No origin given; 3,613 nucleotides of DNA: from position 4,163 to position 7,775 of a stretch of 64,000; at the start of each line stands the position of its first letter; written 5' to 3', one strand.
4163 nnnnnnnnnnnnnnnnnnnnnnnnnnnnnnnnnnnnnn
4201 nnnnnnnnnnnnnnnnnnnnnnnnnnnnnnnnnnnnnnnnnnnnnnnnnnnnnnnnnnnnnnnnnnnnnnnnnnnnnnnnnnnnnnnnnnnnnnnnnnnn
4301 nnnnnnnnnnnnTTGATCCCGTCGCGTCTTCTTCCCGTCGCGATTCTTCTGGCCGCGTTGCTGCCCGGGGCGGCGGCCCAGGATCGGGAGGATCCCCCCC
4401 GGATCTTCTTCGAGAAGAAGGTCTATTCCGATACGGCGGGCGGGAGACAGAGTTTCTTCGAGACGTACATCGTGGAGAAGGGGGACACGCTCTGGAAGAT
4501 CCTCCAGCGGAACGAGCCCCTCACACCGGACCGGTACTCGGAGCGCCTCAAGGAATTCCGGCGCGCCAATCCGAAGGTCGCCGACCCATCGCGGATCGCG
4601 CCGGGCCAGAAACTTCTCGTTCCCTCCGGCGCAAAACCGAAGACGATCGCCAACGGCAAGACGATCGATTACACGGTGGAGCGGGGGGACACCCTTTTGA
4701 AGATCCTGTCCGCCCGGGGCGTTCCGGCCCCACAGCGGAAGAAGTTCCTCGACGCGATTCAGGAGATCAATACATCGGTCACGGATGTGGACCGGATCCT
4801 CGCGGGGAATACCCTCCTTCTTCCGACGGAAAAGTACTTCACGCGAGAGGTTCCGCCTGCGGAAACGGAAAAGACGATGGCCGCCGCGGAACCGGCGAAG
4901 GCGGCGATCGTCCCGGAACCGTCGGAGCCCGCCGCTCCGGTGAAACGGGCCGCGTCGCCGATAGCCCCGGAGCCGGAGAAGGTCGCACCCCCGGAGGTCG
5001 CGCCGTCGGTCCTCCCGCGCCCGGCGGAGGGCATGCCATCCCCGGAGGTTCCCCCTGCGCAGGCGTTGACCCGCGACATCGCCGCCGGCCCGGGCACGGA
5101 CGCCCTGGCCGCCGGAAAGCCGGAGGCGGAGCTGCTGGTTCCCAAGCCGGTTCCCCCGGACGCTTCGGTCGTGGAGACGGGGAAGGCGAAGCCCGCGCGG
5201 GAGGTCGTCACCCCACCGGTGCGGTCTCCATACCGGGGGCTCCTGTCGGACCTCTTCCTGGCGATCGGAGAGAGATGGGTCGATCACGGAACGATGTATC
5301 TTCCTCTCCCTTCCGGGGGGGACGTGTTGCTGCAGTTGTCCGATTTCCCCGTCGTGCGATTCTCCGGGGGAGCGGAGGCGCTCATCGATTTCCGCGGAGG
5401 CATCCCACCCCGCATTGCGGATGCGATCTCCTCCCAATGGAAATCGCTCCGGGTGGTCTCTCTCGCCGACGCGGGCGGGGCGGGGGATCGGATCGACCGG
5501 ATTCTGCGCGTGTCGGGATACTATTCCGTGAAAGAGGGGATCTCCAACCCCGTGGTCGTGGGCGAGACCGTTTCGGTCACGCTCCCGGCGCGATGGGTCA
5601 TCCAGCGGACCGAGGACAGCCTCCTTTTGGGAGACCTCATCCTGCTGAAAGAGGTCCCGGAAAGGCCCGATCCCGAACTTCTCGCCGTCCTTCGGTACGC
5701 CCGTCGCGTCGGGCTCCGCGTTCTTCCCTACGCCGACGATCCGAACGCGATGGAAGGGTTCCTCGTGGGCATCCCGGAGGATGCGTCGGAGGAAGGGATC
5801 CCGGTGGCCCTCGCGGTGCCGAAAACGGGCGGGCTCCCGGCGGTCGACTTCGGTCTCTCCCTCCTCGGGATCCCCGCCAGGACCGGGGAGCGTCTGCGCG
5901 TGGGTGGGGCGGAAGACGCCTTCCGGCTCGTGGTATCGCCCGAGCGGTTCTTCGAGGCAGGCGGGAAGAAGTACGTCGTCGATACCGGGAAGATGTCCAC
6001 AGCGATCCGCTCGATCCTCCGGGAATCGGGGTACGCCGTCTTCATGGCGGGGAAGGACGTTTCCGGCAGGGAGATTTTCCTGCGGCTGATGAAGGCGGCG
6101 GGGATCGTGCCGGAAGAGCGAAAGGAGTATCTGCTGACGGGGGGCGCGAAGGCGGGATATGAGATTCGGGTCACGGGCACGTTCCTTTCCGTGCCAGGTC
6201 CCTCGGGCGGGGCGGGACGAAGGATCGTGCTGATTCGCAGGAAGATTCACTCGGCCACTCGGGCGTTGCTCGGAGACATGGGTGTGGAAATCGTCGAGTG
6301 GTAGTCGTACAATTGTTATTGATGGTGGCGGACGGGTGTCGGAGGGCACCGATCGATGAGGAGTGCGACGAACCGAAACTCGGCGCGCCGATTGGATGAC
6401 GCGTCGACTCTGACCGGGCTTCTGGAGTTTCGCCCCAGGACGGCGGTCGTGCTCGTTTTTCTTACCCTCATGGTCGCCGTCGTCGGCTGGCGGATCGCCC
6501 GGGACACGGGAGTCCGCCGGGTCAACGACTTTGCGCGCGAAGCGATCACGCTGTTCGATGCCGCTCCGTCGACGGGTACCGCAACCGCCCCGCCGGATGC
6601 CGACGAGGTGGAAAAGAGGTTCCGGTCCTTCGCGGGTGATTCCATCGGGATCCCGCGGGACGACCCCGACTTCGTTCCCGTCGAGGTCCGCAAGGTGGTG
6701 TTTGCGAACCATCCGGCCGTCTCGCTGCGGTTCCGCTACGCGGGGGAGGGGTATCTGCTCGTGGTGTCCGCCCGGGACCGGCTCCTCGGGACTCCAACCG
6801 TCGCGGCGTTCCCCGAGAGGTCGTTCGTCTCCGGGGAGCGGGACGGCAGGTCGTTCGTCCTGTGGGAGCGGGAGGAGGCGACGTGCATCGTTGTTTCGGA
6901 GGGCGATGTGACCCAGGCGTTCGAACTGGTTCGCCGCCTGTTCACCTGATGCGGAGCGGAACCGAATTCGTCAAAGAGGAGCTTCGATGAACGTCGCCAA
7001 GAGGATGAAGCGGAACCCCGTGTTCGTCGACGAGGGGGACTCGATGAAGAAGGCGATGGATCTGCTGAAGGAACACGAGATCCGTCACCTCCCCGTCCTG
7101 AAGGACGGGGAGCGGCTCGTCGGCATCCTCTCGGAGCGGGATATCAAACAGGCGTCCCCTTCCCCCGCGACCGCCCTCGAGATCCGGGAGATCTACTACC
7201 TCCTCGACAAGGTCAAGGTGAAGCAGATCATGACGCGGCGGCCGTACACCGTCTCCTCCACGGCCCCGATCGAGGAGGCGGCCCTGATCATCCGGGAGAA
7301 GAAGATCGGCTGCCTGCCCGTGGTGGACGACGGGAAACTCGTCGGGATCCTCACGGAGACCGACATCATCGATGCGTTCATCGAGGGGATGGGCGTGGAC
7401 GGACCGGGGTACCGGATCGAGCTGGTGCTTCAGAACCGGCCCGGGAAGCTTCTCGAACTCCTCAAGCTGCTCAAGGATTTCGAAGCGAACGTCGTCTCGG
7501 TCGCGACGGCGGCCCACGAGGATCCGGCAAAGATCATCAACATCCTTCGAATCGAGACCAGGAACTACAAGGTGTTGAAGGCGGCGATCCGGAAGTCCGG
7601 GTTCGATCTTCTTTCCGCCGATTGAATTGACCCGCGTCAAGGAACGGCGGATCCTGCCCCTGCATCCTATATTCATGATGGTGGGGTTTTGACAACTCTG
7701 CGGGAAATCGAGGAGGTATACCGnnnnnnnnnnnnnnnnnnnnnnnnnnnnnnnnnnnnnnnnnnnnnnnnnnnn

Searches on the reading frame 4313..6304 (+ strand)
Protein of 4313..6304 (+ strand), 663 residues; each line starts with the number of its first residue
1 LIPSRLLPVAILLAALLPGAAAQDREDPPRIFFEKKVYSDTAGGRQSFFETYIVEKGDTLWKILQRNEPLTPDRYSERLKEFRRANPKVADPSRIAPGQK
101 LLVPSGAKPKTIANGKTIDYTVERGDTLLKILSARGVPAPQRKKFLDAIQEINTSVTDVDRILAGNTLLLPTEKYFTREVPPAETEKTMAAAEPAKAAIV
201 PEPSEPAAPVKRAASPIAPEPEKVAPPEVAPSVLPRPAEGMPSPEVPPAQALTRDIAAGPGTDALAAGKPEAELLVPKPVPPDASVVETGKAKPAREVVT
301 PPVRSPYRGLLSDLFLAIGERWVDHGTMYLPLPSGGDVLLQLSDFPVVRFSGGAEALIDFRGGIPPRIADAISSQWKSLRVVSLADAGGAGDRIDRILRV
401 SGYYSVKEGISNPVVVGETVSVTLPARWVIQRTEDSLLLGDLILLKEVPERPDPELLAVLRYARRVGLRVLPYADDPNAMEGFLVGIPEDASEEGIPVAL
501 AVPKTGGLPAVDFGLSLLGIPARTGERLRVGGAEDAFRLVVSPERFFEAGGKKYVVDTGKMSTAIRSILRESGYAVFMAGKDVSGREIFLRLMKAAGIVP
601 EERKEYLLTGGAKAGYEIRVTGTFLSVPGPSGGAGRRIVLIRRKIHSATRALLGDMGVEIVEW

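Call 4: search_protein_families(library=pfam, proteins=[window:4313-6304:+], max_evalue=0.01)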
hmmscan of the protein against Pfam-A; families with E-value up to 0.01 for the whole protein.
window:4313-6304:+ (663 aa): 1 family
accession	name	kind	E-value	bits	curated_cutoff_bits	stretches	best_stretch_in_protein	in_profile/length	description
PF01476.26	LysM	-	5.6e-12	45.9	20.9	1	52-104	1-43/43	LysM domain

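Call 6: search_protein_families(library=ncbifam, proteins=[window:4313-6304:+], max_evalue=0.01)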
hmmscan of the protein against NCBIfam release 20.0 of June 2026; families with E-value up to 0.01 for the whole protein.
window:4313-6304:+ (663 aa): 5 families
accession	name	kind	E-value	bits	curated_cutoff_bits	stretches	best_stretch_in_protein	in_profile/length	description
TIGR02899.1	spore_safA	subfamily_domain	9.7e-11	41.4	67.85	1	54-105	1-44/44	SafA/ExsA family spore coat assembly protein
NF008399.0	PRK11198.1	equivalog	3.8e-08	33.9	134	1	50-105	96-147/149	peptidoglycan-binding protein LysM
NF010723.1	PRK14125.1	equivalog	6.4e-08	32.5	60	1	46-104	29-85/87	cell division suppressor protein YneA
NF008050.0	PRK10783.1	equivalog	0.00066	18.1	508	1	50-139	344-424/457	murein transglycosylase D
NF052398.1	Agg_Promo_Fact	equivalog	0.0097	16.1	170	0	113-195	25-98/202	aggregation-promoting factor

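Call 42: search_solved_structures(query=window:4313-6304:+, max_evalue=1)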
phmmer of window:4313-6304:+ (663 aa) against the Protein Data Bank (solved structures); distinct sequences matched with E-value up to 1: 14.
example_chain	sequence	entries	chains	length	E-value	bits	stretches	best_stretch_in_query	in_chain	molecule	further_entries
8i2e_B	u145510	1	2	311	0.0034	19.3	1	39-150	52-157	Probable peptidoglycan endopeptidase LytE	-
7r1l_A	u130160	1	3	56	0.0039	19.2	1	52-105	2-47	Spore coat assembly protein SafA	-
6kbe_G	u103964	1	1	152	0.13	14.1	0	84-137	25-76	Polyubiquitin-C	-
4uz2_A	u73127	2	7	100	0.19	13.6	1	51-143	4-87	CELL WALL-BINDING ENDOPEPTIDASE-RELATED PROTEIN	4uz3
7qca_SFF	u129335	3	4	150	0.2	13.5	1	83-163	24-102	Ubiquitin/40s ribosomal protein S27a fusion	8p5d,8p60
2w9n_A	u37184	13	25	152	0.21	13.4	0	84-136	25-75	UBIQUITIN | Polyubiquitin-C | Polyubiquitin-B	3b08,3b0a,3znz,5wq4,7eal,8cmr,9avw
2y5b_B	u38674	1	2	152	0.22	13.4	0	84-136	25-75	UBIQUITIN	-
2zvn_A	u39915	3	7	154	0.22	13.3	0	84-136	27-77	UBC protein | Ubiquitin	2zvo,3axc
7tv4_C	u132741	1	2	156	0.23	13.3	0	84-136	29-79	Polyubiquitin-C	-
4ksl_D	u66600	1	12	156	0.23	13.3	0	84-136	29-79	Polyubiquitin-C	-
6n5m_A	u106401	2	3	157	0.24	13.3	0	84-136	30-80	Polyubiquitin-C | Ubiquitin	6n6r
4zqs_A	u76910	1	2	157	0.24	13.2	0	84-136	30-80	ubiquitin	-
7qep_E1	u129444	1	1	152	0.44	12.4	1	86-147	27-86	Similarity to monoubiquitin/carboxy-extension protein fusion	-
6njd_A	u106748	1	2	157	0.68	11.7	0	84-136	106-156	Di-ubiquitin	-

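Call 96: search_protein_families(library=padloc, proteins=[window:4313-6304:+], max_evalue=0.001)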
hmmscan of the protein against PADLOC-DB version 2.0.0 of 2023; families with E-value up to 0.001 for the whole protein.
window:4313-6304:+ (663 aa): 0 families

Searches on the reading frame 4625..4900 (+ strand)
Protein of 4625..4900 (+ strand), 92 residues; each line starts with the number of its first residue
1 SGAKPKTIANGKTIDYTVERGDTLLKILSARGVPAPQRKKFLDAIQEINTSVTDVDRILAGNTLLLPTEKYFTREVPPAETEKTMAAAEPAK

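Call 98: search_protein_families(library=pfam, proteins=[window:4625-4900:+], max_evalue=1)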
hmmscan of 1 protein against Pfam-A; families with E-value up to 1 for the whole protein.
window:4625-4900:+ (92 aa): 2 families
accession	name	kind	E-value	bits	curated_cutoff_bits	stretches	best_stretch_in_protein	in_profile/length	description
PF01476.26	LysM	-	0.0024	18.2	20.9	1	16-34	1-19/43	LysM domain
PF06840.17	PDC10_C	-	0.21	12.1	27.3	1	19-54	33-68/90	Programmed cell death protein 10, C-terminal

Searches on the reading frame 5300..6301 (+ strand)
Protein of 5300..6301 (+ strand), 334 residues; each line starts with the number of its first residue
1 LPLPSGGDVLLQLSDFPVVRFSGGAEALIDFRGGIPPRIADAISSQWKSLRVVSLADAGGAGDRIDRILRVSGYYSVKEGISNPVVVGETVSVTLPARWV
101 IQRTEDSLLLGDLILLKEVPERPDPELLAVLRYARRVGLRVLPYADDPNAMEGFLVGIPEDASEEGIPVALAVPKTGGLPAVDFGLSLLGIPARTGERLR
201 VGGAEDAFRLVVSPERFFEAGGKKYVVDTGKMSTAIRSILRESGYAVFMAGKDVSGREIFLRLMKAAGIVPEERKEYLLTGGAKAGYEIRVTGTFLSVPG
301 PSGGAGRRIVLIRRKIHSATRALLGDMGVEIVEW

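Call 49: find_homologous_proteins(query=window:5300-6301:+, max_evalue=0.001)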
Query window:5300-6301:+ (334 aa): 70 proteins with E <= 0.001 among 8000 candidates.
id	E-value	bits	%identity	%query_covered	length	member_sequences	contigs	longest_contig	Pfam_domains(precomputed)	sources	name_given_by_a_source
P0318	1.2e-189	648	90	100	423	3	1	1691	-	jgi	-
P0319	3.1e-189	646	91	100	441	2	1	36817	-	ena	-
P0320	1.4e-188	644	90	100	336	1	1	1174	-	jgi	-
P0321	2.2e-187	640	88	100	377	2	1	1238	-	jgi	jgi:hypothetical protein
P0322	1.8e-186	637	89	100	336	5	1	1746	-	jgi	jgi:hypothetical protein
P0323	1.8e-185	634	89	100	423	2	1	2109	-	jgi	jgi:hypothetical protein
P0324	1.9e-185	634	89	100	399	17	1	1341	-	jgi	jgi:hypothetical protein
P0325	5.6e-185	632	88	100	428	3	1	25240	-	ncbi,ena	-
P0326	3.0e-183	627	88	100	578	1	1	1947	-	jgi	jgi:hypothetical protein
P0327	2.1e-182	624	88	100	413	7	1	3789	-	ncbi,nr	ncbi:MAG TPA: hypothetical protein VHM71_02970, partial [Candidatus Deferrimicrobium sp.]|nr:hypothe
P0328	6.5e-182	622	87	100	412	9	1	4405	-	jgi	jgi:hypothetical protein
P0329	7.5e-182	622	87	100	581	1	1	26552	PF01476.27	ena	-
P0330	9.8e-182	622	87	100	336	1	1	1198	-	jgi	jgi:hypothetical protein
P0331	4.3e-181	620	89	97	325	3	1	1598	-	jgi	-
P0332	5.2e-181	619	87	100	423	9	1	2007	-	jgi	jgi:hypothetical protein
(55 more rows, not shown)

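Call 58: predict_structure(alignment_id=A3)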
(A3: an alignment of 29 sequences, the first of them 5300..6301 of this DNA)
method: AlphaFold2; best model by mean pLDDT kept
length: 334 residues; sequences in the alignment: 29
mean_pLDDT: 78.1   pTM: 0.68
mean pLDDT of the five models: 78.1, 74.4, 74.4, 73.5, 51.7
residues with pLDDT >= 90: 48; 70-90: 209; 50-70: 56; < 50: 21
segments of 3 or more residues with pLDDT < 50: 151-169
pLDDT, mean of each block of 10 residues (from residue 1): 63 76 80 83 81 82 79 69 63 84 63 76 83 82 65 44 39 85 90 86 71 89 91 89 92 88 91 89 86 82 69 81 83 82
secondary structure, 60 per line:
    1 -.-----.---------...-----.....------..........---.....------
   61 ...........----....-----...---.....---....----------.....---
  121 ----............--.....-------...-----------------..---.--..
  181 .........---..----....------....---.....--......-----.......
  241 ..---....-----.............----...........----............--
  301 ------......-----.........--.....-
elements in order: E18-20 E26-30 H37-46 E50-54 H61-71 E76-79 E85-87 E91-95 E99-102 E113-117 H125-136 E139-143 H179-189 E199-202 E209-212 E216-220 E223-228 H234-242 E246-249 H256-267 E272-282 E287-298 E307-312 H318-326 E329-333

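Call 69: fold_search(model_id=the predicted structure, library=pdb)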
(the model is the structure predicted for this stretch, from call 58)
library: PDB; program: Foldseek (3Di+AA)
matches with E <= 10: 415; with E <= 0.001: 0
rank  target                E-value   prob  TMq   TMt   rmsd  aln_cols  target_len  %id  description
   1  6pem_R                9.7e-03  0.25  0.16  0.21  26.9       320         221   11  Focussed refinement of InvGN0N1:SpaPQR:PrgHK from Salmonella SPI-1 injectisome NC-base (released 2019-10-23)
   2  6zqd_DH               1.2e-02  0.44  0.12  0.21  15.1       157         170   13  Cryo-EM structure of the 90S pre-ribosome from Saccharomyces cerevisiae, state Post-A1 (released 2020-09-23)
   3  7ah9_7A               1.3e-02  0.23  0.16  0.21  26.1       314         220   11  Substrate-engaged type 3 secretion system needle complex from Salmonella enterica typhimurium - SpaR state 1 (released 2021-03-17)
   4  3gr1_H                1.8e-02  0.28  0.15  0.23  25.6       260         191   11  Periplasmic domain of the T3SS inner membrane protein PrgH from S.typhimurium (fragment 170-392) (released 2009-05-19)
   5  9xrl_V                2.2e-02  0.08  0.09  0.06  27.9       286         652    8  Structure of mouse cytoplasmic lattice (CPL) repeating unit (released 2026-03-18)
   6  9kzu_SH               3.8e-02  0.30  0.13  0.21  15.4       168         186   11  Cryo-EM structure of the HCV IRES-dependently initiated CMV-stalled 80S ribosome (non-rotated state) in complexed wit (released 2025-12-03)
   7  3gr0_A                3.8e-02  0.20  0.15  0.22  25.7       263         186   11  Periplasmic domain of the T3SS inner membrane protein PrgH from S.typhimurium (fragment 170-362) (released 2009-05-19)
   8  5wyj_SI               4.8e-02  0.33  0.14  0.22  13.9       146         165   13  Cryo-EM structure of the 90S small subunit pre-ribosome (Dhr1-depleted, Enp1-TAP, state 1) (released 2017-03-29)
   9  6pem_E                5.1e-02  0.15  0.15  0.19  25.6       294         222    9  Focussed refinement of InvGN0N1:SpaPQR:PrgHK from Salmonella SPI-1 injectisome NC-base (released 2019-10-23)
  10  9n73_L7               6.1e-02  0.44  0.13  0.21   9.3       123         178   15  SSU processome maturation and disassembly, State G (released 2025-10-29)
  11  4g1i_A                6.1e-02  0.23  0.17  0.26  25.0       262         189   11  Structure of the PrgH periplasmic domain (released 2013-05-08)
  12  3j7p_SH               6.5e-02  0.20  0.12  0.19  16.8       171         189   10  Structure of the 80S mammalian ribosome bound to eEF2 (released 2014-09-03)
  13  9nl2_A                6.9e-02  0.75  0.18  0.06   9.6       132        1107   14  Structure of R2 retrotransposon protein from Platysternon megacephalum initiating target-primed reverse transcription (released 2025-06-18)
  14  7mdz_HH               6.9e-02  0.25  0.14  0.23  13.7       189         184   13  80S rabbit ribosome stalled with benzamide-CHX (released 2021-09-01)
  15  4g1i_B                6.9e-02  0.23  0.17  0.25  25.7       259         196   11  Structure of the PrgH periplasmic domain (released 2013-05-08)
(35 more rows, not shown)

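Call 76: search_protein_families(library=pfam, proteins=[window:5300-6301:+], max_evalue=1)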
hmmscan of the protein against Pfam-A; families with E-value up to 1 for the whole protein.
window:5300-6301:+ (334 aa): 0 families

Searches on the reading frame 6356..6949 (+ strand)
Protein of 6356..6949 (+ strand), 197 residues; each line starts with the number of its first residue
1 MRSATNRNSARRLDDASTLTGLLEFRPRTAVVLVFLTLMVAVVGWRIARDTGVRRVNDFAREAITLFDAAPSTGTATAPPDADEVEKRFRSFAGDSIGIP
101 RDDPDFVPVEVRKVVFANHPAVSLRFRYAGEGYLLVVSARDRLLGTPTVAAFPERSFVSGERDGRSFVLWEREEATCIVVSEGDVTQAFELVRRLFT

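Call 4: search_protein_families(library=pfam, proteins=[window:6356-6949:+], max_evalue=0.01)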
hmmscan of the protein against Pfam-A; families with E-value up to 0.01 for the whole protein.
window:6356-6949:+ (197 aa): 0 families

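Call 6: search_protein_families(library=ncbifam, proteins=[window:6356-6949:+], max_evalue=0.01)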
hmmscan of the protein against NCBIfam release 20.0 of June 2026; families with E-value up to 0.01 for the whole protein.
window:6356-6949:+ (197 aa): 0 families

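Call 76: search_protein_families(library=pfam, proteins=[window:6356-6949:+], max_evalue=1)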
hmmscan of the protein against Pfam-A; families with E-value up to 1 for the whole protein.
window:6356-6949:+ (197 aa): 1 family
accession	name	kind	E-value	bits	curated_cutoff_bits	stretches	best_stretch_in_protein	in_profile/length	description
PF12991.12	DUF3875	-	0.26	11.7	27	1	174-191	18-35/53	Domain of unknown function, B. Theta Gene description (DUF3875)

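Call 90: search_solved_structures(query=A6, max_evalue=10)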
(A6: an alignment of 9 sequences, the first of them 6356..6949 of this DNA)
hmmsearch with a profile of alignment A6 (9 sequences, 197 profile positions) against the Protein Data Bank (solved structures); distinct sequences matched with E-value up to 10: 7.
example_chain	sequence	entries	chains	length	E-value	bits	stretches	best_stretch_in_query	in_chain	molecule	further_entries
7ue2_A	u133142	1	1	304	0.0026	20.3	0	38-78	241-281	RPB_PLP3_R6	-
7xgg_A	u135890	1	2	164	0.14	14.7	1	78-126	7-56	BCL-xL and MCL-1 dual inhibitor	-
1wx7_A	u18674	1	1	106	0.78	12.2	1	92-138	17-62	Ubiquilin 3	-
7xgf_A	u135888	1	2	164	0.92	12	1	81-126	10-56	BCL-xL and MCL-1 dual inhibitor 2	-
7xge_A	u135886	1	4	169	0.97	11.9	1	81-126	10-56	BCL-xL and MCL-1 dual binder 2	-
8kcj_A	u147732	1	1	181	3.3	10.2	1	30-86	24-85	De novo design protein -N7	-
8k8f_A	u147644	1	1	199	6.1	9.3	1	30-86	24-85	De novo design protein N7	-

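Call 96: search_protein_families(library=padloc, proteins=[window:6356-6949:+], max_evalue=0.001)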
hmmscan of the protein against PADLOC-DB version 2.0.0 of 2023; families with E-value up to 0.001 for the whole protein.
window:6356-6949:+ (197 aa): 0 families

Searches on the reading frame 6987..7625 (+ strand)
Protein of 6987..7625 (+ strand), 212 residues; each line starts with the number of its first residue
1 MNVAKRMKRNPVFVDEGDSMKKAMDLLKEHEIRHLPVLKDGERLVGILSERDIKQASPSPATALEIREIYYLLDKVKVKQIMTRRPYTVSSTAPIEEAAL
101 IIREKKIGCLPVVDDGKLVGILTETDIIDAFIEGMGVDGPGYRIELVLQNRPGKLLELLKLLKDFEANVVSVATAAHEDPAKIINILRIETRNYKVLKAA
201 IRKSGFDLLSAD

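Call 4: search_protein_families(library=pfam, proteins=[window:6987-7625:+], max_evalue=0.01)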
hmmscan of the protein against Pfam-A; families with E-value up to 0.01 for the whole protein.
window:6987-7625:+ (212 aa): 4 families
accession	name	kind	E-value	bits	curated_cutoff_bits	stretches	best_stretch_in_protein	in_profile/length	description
PF00571.33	CBS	-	1.2e-35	122.1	24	2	78-132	1-56/57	CBS domain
PF22190.2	TTHA0829-like_ACT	-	5.3e-05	23.6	27.4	1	141-209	2-67/70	TTHA0829-like ACT domain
PF01842.31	ACT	-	0.0007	19.8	27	1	142-188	1-47/66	ACT domain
PF13291.12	ACT_4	-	0.003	18.6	27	1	143-201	8-66/80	ACT domain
